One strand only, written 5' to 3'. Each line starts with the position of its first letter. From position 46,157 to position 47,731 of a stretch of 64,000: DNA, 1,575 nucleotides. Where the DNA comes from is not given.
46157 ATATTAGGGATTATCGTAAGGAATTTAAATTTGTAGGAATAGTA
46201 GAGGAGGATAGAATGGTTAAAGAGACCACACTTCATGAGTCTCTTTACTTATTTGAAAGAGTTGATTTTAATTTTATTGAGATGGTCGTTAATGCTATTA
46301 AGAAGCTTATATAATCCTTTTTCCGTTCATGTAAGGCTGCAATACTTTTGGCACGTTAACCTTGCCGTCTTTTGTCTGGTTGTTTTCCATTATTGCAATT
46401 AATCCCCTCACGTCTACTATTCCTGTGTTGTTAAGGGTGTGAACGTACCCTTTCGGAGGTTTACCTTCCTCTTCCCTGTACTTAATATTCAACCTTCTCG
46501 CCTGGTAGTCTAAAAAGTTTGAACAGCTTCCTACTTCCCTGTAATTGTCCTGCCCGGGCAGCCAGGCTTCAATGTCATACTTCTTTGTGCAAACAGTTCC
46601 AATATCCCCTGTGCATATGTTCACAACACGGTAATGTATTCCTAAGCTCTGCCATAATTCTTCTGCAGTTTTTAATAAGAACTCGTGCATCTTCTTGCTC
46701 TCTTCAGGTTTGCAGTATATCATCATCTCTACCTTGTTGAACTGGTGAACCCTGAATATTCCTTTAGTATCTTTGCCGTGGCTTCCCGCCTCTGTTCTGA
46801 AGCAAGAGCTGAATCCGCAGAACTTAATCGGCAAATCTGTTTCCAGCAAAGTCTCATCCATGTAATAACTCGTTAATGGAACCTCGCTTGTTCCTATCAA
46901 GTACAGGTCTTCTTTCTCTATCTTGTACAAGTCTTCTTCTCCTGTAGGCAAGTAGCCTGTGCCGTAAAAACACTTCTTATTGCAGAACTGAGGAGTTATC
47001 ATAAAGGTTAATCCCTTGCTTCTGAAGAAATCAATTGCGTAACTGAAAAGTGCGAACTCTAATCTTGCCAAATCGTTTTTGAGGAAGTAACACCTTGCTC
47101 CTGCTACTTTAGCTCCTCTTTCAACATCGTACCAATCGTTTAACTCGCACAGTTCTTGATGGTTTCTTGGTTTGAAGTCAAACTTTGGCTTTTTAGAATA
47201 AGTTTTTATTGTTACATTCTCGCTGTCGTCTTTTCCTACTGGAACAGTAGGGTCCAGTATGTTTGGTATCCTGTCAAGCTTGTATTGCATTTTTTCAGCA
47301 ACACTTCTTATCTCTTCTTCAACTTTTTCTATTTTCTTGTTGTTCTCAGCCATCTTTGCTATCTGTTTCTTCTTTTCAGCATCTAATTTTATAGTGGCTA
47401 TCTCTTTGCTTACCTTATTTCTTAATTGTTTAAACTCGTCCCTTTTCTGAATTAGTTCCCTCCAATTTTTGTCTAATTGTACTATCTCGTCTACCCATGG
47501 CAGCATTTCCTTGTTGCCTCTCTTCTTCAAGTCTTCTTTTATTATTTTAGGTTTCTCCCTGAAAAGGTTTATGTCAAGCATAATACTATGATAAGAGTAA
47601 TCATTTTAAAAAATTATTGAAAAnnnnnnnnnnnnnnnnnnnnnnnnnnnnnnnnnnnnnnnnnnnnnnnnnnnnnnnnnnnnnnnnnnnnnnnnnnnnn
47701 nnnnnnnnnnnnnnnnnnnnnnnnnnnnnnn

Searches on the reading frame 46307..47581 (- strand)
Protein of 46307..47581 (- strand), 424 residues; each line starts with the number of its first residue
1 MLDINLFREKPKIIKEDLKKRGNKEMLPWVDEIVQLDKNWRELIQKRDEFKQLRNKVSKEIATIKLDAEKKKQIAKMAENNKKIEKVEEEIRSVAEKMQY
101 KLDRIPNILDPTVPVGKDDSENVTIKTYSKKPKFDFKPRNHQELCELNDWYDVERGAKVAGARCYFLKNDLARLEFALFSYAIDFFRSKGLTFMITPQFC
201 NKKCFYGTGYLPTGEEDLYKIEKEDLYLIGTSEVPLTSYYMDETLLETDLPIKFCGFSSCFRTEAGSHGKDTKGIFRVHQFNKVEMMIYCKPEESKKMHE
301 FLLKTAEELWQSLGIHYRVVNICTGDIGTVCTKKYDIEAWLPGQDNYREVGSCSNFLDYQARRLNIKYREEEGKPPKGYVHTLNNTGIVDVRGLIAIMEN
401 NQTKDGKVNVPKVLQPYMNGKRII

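Call 54: search_protein_families(library=pfam, proteins=[window:46307-47581:-], max_evalue=0.00001)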
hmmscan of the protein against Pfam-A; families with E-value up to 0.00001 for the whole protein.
window:46307-47581:- (424 aa): 2 families
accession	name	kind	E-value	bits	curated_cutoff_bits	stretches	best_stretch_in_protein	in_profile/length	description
PF00587.30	tRNA-synt_2b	-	9.9e-39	133.7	29.3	1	222-401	4-179/179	tRNA synthetase class II core domain (G, H, P, S and T)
PF02403.27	Seryl_tRNA_N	-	1.3e-23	83.8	28.2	1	1-108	1-107/108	Seryl-tRNA synthetase N-terminal domain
